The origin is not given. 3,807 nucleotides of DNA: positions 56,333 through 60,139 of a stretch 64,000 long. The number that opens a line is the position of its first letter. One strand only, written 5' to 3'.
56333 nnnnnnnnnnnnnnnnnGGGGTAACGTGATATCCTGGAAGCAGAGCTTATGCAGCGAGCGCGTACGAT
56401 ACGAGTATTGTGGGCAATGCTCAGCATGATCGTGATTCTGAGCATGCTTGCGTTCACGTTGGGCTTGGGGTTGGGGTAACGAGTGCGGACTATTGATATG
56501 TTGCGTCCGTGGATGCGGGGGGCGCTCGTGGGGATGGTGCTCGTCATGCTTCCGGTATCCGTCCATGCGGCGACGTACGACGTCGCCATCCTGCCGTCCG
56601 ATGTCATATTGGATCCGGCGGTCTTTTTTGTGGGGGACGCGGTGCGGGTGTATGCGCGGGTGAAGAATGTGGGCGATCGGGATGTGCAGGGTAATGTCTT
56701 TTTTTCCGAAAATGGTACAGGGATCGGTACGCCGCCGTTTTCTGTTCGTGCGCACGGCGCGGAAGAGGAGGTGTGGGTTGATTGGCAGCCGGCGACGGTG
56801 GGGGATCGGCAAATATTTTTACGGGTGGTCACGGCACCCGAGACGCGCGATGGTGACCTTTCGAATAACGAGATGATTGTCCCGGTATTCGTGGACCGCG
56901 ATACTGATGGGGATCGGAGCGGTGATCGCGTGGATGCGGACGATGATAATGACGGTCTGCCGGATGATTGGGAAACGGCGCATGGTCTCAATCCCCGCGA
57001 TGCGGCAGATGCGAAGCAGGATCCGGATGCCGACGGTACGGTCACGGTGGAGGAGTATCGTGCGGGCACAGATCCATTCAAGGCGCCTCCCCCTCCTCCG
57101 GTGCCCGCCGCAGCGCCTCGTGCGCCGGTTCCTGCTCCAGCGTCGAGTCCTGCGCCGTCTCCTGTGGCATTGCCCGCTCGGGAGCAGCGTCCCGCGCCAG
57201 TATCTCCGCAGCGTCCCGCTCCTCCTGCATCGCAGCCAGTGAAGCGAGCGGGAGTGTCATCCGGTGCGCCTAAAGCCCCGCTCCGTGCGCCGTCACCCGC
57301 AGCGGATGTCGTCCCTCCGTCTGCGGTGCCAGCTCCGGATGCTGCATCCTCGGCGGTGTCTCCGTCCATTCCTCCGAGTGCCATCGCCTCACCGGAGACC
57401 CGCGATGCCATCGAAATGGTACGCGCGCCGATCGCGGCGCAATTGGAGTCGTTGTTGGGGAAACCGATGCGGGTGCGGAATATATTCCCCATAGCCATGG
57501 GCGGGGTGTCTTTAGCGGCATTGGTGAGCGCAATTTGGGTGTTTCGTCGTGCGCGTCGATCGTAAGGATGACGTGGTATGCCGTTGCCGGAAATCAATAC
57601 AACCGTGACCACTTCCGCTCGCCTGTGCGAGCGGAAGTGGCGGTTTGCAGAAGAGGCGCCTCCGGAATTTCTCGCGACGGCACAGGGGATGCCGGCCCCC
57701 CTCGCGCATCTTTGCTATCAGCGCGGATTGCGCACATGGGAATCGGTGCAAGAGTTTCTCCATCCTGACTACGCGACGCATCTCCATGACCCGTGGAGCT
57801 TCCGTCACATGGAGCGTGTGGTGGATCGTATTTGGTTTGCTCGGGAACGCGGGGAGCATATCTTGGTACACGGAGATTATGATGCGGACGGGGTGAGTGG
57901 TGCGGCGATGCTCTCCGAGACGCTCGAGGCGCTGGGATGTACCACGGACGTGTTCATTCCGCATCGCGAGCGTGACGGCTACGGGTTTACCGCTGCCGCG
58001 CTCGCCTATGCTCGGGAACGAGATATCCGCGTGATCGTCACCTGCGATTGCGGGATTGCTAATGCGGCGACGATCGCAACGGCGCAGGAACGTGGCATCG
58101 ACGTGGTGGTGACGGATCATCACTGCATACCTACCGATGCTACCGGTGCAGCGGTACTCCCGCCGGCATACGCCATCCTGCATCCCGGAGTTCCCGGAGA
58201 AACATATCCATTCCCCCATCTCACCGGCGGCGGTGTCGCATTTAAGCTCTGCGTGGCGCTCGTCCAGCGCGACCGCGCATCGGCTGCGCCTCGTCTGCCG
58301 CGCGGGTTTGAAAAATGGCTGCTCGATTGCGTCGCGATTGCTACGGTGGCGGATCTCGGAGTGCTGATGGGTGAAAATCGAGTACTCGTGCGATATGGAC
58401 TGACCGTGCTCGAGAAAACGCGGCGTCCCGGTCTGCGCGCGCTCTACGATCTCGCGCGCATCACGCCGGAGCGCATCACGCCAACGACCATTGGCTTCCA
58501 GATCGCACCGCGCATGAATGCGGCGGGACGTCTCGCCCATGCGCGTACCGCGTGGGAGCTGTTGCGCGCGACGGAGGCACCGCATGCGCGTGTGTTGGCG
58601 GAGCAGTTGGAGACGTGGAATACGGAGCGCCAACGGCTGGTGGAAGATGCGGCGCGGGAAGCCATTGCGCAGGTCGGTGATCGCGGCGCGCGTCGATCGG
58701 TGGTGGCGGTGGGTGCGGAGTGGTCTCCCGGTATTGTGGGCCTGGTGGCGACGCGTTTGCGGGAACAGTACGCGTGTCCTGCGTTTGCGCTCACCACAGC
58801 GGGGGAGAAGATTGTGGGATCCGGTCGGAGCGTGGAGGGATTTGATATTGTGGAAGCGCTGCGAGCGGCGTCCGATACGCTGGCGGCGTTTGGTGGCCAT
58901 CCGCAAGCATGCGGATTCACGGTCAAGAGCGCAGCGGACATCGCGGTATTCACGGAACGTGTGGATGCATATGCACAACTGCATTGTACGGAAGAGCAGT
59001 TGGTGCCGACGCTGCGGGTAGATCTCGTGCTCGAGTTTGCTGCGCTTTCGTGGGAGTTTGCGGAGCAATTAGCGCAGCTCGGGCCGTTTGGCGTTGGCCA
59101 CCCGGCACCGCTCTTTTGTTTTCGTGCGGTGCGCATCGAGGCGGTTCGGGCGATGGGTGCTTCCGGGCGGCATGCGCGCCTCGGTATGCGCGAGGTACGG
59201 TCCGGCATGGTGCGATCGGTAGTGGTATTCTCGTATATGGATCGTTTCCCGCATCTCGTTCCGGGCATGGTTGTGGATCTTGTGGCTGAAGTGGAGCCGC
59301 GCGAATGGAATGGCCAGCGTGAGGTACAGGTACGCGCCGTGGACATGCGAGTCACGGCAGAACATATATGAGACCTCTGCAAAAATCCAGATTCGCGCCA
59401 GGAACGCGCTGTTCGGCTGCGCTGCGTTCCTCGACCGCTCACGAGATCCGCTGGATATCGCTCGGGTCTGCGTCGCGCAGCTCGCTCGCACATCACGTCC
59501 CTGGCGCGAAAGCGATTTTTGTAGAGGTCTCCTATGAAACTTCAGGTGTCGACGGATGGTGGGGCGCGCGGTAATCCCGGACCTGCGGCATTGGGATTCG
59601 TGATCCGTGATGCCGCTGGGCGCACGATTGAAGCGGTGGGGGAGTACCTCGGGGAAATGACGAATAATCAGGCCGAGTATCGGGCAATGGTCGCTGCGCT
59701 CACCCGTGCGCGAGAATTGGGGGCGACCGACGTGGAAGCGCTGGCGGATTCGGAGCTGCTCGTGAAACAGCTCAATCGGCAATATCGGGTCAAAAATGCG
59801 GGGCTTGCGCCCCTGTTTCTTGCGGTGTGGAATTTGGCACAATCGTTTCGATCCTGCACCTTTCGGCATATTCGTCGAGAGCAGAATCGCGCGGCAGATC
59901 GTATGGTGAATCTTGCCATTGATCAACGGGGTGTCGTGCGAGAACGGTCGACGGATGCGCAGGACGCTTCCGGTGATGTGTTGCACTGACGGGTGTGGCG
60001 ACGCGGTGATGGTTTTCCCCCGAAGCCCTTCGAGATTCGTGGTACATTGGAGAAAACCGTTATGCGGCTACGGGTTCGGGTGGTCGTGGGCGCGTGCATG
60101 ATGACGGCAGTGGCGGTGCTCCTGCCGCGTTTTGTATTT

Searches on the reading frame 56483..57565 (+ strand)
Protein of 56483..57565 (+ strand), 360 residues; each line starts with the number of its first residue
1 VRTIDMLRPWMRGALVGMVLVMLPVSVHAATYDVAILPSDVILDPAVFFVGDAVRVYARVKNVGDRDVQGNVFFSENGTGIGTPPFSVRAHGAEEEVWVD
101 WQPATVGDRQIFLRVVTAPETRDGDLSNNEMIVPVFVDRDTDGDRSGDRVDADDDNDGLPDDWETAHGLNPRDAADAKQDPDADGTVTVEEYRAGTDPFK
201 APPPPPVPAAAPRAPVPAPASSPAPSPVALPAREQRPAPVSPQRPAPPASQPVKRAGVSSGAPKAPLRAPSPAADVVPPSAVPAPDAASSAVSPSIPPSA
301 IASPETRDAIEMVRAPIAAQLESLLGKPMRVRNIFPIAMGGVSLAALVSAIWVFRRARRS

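Call 6: search_protein_families(library=pfam, proteins=[window:56483-57565:+], max_evalue=1)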
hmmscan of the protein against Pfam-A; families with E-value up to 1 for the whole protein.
window:56483-57565:+ (360 aa): 3 families
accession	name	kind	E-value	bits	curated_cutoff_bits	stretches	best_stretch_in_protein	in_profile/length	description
PF07705.17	CARDB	-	0.00088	19.9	22.7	1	42-131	9-99/101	CARDB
PF18884.5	TSP3_bac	-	0.0011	19.2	25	1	153-171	1-19/22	Bacterial TSP3 repeat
PF16640.11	Big_3_5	-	0.077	14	35.5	1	45-93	5-50/88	Bacterial Ig-like domain (group 3)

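Call 7: search_protein_families(library=ncbifam, proteins=[window:56483-57565:+], max_evalue=1)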
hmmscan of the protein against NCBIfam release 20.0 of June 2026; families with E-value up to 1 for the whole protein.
window:56483-57565:+ (360 aa): 5 families
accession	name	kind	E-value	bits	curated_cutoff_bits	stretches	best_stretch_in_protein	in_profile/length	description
NF042425.1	Amuc_1099_fam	equivalog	0.00022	20.9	50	1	133-205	83-154/321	Amuc_1099 family pilus-like system protein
NF047639.1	throspo3_MtsD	equivalog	0.00033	18.9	800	1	152-200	481-529/651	cell-cell cohesion protein MtsD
NF053806.1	lanmdlnLanM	equivalog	0.011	15.7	135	1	153-195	58-98/132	lanmodulin LanM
NF047638.1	throspo3_MtsC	equivalog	0.016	14.1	350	1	125-181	97-153/428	cell-cell cohesion MYXO-CTERM protein MtsC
NF005846.3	PRK07764.1-6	equivalog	0.96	8.4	625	0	192-304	431-540/628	DNA polymerase III subunit gamma and tau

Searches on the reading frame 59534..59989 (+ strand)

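Call 6: search_protein_families(library=pfam, proteins=[window:59534-59989:+], max_evalue=1)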
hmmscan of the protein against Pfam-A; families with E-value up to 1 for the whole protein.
window:59534-59989:+ (151 aa): 2 families
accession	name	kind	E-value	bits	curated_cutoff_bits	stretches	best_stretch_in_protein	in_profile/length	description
PF13456.12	RVT_3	-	9.3e-25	87.4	21.6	1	7-127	2-122/123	Reverse transcriptase-like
PF00075.30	RNase_H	-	3e-08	34.4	25.8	1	4-114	5-120/141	RNase H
